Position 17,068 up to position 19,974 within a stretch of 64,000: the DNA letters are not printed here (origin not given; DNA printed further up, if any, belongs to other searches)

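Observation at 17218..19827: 869-aa fusion of a class-III aminotransferase with an acyl-ACP-reductase-like domain: candidate thioester to aldehyde to amine enzyme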

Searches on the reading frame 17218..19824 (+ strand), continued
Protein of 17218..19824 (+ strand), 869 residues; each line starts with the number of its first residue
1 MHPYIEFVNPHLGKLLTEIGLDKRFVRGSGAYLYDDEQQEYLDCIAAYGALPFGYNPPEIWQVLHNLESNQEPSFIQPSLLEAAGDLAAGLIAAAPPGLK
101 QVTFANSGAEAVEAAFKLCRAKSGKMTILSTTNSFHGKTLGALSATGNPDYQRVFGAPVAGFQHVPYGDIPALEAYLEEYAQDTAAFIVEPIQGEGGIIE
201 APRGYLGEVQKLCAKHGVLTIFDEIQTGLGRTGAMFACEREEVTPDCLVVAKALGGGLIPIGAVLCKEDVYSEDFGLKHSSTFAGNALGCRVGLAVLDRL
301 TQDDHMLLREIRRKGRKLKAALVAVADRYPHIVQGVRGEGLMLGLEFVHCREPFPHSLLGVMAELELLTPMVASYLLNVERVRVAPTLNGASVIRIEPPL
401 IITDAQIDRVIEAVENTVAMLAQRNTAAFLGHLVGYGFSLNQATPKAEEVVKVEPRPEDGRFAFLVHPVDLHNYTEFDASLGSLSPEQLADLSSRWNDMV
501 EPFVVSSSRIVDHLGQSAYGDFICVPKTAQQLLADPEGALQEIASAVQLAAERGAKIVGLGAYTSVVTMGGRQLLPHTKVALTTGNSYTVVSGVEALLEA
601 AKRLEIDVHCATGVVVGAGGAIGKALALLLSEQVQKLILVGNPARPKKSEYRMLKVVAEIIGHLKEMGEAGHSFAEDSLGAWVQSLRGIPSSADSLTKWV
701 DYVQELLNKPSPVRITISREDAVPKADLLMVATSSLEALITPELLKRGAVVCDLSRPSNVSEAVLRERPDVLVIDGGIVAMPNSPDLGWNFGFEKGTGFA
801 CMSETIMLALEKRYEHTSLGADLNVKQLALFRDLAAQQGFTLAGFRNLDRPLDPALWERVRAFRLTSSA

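Call 42: predict_structure(alignment_id=A2)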
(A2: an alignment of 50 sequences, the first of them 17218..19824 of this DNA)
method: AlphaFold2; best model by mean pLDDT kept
length: 869 residues; sequences in the alignment: 50
mean_pLDDT: 89.6   pTM: 0.84
mean pLDDT of the five models: 89.6, 88.5, 87.8, 85.2, 83.0
residues with pLDDT >= 90: 535; 70-90: 296; 50-70: 35; < 50: 3
segments of 3 or more residues with pLDDT < 50: none
pLDDT, mean of each block of 10 residues (from residue 1): 83 90 90 93 74 79 90 71 91 95 90 95 96 89 89 89 96 97 97 89 94 97 93 93 96 85 94 82 78 92 91 97 97 94 93 87 91 96 87 91 96 97 92 84 63 88 92 86 91 85 91 94 91 89 94 95 86 89 92 93 89 93 91 94 89 93 91 89 90 90 91 92 94 85 92 89 89 89 82 81 95 87 82 94 85 84 67
secondary structure, 60 per line:
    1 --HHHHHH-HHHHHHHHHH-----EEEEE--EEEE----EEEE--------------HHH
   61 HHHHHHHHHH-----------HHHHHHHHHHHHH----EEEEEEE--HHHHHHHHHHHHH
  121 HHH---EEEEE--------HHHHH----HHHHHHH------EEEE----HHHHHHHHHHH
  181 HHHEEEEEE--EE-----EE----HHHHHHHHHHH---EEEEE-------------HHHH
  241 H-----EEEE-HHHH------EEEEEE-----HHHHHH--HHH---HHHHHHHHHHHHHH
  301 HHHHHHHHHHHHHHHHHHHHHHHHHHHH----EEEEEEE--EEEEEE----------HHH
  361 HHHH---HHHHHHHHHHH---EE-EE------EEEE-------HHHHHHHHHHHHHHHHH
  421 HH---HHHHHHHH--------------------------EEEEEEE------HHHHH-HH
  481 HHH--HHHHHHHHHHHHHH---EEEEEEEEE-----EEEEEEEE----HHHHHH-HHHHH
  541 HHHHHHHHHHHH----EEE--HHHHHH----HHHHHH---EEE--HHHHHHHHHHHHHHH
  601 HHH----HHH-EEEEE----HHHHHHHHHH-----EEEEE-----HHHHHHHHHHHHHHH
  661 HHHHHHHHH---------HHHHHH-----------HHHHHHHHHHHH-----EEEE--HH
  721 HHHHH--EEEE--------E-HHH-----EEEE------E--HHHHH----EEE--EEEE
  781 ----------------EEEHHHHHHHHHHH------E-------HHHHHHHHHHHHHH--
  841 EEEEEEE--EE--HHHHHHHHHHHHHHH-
elements in order (helices of 4 or more, strands of 3 or more residues): H3-8 H10-19 E25-29 E32-35 E40-43 H58-70 H82-94 E99-105 H108-123 E127-131 H140-144 H149-155 E162-165 H170-183 E184-189 H205-215 E219-223 H237-241 E247-250 H252-255 E262-267 H273-278 H287-328 E333-339 E342-347 H358-364 H368-378 E393-396 H404-422 H426-433 E460-466 H473-477 H479-483 H486-499 E503-511 E517-524 H529-534 H536-552 E557-559 H562-567 H572-577 E581-583 H586-603 E612-616 H621-630 E636-640 H646-669 H679-684 H696-707 E713-716 H719-725 E728-731 E750-753 H763-767 E772-774 E777-780 E797-799 H800-810 H825-838 E841-847 H854-868

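Call 46: fold_search(model_id=the predicted structure, library=pdb)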
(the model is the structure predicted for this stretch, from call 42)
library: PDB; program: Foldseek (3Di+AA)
matches with E <= 10: 1853; with E <= 0.001: 1000
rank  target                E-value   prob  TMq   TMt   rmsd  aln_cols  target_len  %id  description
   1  4ppm_B                9.5e-39  1.00  0.45  0.83   5.1       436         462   40  Crystal structure of PigE: a transaminase involved in the biosynthesis of 2-methyl-3-n-amyl-pyrrole (MAP) from Serrati (released 2015-01-14)
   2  4ppm_A                7.0e-38  1.00  0.45  0.83   4.9       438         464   39  Crystal structure of PigE: a transaminase involved in the biosynthesis of 2-methyl-3-n-amyl-pyrrole (MAP) from Serrati (released 2015-01-14)
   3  4uox_A                9.5e-38  1.00  0.45  0.84   1.9       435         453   40  Crystal structure of YgjG in complex with Pyridoxal-5'-phosphate and putrescine (released 2014-12-10)
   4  8cpl_A                3.6e-37  1.00  0.44  0.83   2.5       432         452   40  YZw2 a scaffold for cryo-EM of small proteins of interest (released 2024-06-12)
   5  8cpl_C                3.8e-37  1.00  0.44  0.76   2.5       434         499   40  YZw2 a scaffold for cryo-EM of small proteins of interest (released 2024-06-12)
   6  4uox_B                6.6e-37  1.00  0.45  0.85   1.8       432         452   39  Crystal structure of YgjG in complex with Pyridoxal-5'-phosphate and putrescine (released 2014-12-10)
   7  4uoy_A                7.4e-37  1.00  0.45  0.84   1.9       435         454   40  Crystal structure of YgjG in complex with Pyridoxal-5'-phosphate (released 2014-12-10)
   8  8r2p_A                1.2e-36  1.00  0.45  0.84   1.8       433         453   39  YZwIdeal x16 a scaffold for cryo-EM of small proteins of interest crystallizing in space group 19 (P 21 21 21) (released 2024-11-13)
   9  8r2p_B                1.4e-36  1.00  0.45  0.83   1.9       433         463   39  YZwIdeal x16 a scaffold for cryo-EM of small proteins of interest crystallizing in space group 19 (P 21 21 21) (released 2024-11-13)
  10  4uox_C                1.5e-36  1.00  0.45  0.84   1.8       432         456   39  Crystal structure of YgjG in complex with Pyridoxal-5'-phosphate and putrescine (released 2014-12-10)
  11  5h7d_A                1.7e-36  1.00  0.45  0.78   1.9       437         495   39  Crystal structure of the YgjG-protein A-Zpa963-calmodulin complex (released 2017-06-28)
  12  8r2p_D                1.9e-36  1.00  0.45  0.76   2.2       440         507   38  YZwIdeal x16 a scaffold for cryo-EM of small proteins of interest crystallizing in space group 19 (P 21 21 21) (released 2024-11-13)
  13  8cpl_B                1.9e-36  1.00  0.44  0.82   2.6       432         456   40  YZw2 a scaffold for cryo-EM of small proteins of interest (released 2024-06-12)
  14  8r2p_C                2.0e-36  1.00  0.45  0.83   1.8       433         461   39  YZwIdeal x16 a scaffold for cryo-EM of small proteins of interest crystallizing in space group 19 (P 21 21 21) (released 2024-11-13)
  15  5x3f_A                5.7e-36  1.00  0.45  0.77   2.4       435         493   40  Crystal structure of the YgjG-Protein A-Zpa963-PKA catalytic domain (released 2017-06-28)
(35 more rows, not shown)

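Call 72: search_protein_families(library=ncbifam, proteins=[L050:9052-9969:+, L050:8475-9005:+], max_evalue=0.01)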
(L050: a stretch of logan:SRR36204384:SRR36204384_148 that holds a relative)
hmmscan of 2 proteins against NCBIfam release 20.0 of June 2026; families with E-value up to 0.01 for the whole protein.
L050:9052-9969:+ (306 aa): 0 families

L050:8475-9005:+ (177 aa): 4 families
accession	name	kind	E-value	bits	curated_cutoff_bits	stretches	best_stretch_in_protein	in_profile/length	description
NF003056.0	PRK03975.1-4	equivalog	0.00045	20.1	115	1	22-52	13-43/145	putative transcriptional regulator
NF053597.1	EnfR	exception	0.00082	19.5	260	1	22-52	10-40/142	transcriptional factor EnfR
TIGR00721.1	tfx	subfamily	0.0011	18.8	60.25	1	22-52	13-43/137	Tfx family DNA-binding protein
NF003055.0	PRK03975.1-2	equivalog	0.0045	16.8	122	1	22-52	16-46/140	putative transcriptional regulator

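Call 77: search_protein_families(library=pfam, proteins=[L050:9052-9969:+, L050:8475-9005:+], max_evalue=10)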
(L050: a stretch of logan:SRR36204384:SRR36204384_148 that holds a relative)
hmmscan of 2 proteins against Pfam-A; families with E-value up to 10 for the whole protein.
L050:9052-9969:+ (306 aa): 1 family
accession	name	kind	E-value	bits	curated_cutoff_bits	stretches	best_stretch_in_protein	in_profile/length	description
PF18697.7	MLVIN_C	-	0.072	13.2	29.2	1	205-223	5-23/56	Murine leukemia virus (MLV) integrase (IN) C-terminal domain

L050:8475-9005:+ (177 aa): 8 families
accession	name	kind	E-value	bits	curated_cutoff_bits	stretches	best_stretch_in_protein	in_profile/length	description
PF13560.12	HTH_31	-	1.9e-05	25.3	27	1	28-54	12-37/64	Helix-turn-helix domain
PF01381.28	HTH_3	-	5e-05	23.7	23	1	28-51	7-30/55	Helix-turn-helix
PF12844.13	HTH_19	-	0.0015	18.8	30.2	1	28-51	10-33/64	Helix-turn-helix domain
PF13413.12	HTH_25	-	0.012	15.8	24.6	1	28-51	8-31/62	Helix-turn-helix domain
PF13384.12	HTH_23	-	0.013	15.8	24.6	1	22-49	9-36/50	Homeodomain-like domain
PF13936.12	HTH_38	-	0.019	15.2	27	1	25-49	15-39/44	Helix-turn-helix domain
PF13744.12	HTH_37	-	0.06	13.6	27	1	15-51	18-52/80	Helix-turn-helix domain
PF22943.2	HTH_68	-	0.085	13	27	1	18-43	5-30/45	Putative helix-turn-helix domain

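Call 78: search_solved_structures(query=L050:9052-9969:+, max_evalue=10, show_alignments=1)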
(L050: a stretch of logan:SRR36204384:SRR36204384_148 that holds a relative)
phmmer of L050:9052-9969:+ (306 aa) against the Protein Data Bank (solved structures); distinct sequences matched with E-value up to 10: 2.
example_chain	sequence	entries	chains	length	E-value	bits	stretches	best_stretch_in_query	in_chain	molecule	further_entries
1o5q_A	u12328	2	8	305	0.67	12.7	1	116-184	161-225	Probable methylisocitrate lyase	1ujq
8kac_A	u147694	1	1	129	0.71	12.7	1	13-55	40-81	De novo design protein -NX1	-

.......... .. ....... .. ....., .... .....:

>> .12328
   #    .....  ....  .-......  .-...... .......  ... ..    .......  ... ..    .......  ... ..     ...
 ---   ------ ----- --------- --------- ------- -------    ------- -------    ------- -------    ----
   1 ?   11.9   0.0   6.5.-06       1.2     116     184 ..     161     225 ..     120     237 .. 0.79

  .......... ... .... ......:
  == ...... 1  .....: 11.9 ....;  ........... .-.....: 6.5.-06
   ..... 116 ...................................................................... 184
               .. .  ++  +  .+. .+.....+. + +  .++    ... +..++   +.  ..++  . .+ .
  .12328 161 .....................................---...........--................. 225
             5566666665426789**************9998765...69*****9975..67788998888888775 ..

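Call 79: find_homologous_proteins(query=L050:9052-9969:+, max_evalue=0.00001)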
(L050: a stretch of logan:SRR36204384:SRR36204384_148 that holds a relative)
Query L050:9052-9969:+ (306 aa): 8000 proteins with E <= 0.00001 among 8000 candidates; the best 120 are listed.
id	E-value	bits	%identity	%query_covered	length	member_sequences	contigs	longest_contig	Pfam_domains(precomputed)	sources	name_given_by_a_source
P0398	1.8e-196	669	100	100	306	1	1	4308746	-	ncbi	-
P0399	3.3e-159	547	77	100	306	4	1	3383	-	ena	-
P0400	4.1e-159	547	79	100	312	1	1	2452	-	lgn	-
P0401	4.2e-159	547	81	98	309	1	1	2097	-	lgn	-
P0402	8.2e-159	546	80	98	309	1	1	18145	-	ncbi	ncbi:MAG: quinate 5-dehydrogenase [Bacillota bacterium]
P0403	4.3e-157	540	80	100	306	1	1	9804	-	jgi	jgi:hypothetical protein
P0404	4.9e-157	540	80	97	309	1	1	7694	-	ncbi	ncbi:MAG: quinate 5-dehydrogenase [Bacillota bacterium]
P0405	1.3e-156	539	79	100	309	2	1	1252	-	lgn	-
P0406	1.2e-155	535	77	98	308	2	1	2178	-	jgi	jgi:hypothetical protein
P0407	2.8e-155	534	78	99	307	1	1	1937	-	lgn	-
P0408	8.5e-155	533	79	98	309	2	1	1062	-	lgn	-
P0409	1.8e-154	532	78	98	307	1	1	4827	-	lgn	-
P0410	9.5e-154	529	76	100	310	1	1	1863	-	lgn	-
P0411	2.2e-153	528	79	97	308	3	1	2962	-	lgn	-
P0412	2.2e-153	528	78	99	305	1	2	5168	-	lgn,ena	-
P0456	2.3e-146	505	73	98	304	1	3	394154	-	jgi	jgi:hypothetical protein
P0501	2.2e-133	462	68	98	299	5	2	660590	-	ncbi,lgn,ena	ncbi:MAG: hypothetical protein U0324_04075 [Polyangiales bacterium]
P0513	1.3e-122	427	64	98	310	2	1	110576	-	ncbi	ncbi:MAG: quinate 5-dehydrogenase [Ignavibacteriales bacterium]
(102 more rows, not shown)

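Call 81: find_encoding_contigs(protein=P0456, flank=5000, max_places=1)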
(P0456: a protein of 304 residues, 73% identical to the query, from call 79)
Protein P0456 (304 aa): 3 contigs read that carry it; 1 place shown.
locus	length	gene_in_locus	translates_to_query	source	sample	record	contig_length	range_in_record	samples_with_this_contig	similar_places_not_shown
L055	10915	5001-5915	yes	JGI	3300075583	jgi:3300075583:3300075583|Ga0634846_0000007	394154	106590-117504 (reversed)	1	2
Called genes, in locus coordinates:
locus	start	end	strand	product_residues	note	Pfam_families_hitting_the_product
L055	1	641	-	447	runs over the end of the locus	PF00672:HAMP, PF00512:HisKA, PF02518:HATPase_c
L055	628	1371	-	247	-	PF00072:Response_reg, PF00486:Trans_reg_C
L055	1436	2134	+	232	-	-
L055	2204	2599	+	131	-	PF12840:HTH_20 (faint), PF01022:HTH_5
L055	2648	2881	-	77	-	-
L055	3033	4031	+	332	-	PF11918:Peptidase_S41_N, PF03572:Peptidase_S41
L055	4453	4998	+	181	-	-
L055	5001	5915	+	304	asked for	-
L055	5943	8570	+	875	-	PF00202:Aminotran_3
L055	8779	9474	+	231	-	PF12389:Peptidase_M73 (faint)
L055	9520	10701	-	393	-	PF01321:Creatinase_N, PF00557:Peptidase_M24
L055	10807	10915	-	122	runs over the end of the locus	PF00293:NUDIX, PF14815:NUDIX_4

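Call 82: find_encoding_contigs(protein=P0513, flank=5000, max_places=1)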
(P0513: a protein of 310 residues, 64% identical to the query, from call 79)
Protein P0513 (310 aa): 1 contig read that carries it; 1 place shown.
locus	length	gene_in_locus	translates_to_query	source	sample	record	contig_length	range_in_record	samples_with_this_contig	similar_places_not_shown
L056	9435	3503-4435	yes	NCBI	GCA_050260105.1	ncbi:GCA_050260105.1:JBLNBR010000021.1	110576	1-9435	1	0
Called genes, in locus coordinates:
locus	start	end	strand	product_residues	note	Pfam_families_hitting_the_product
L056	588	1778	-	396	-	PF01546:Peptidase_M20, PF07687:M20_dimer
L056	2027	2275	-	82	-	-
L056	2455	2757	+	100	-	-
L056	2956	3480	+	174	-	-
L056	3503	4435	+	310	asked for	-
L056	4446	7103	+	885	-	PF00202:Aminotran_3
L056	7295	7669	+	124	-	PF02675:AdoMet_dc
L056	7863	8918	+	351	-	PF27529:AMPT, PF05343:Peptidase_M42, PF01546:Peptidase_M20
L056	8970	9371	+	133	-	PF00334:NDK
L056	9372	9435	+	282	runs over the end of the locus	PF01904:DUF72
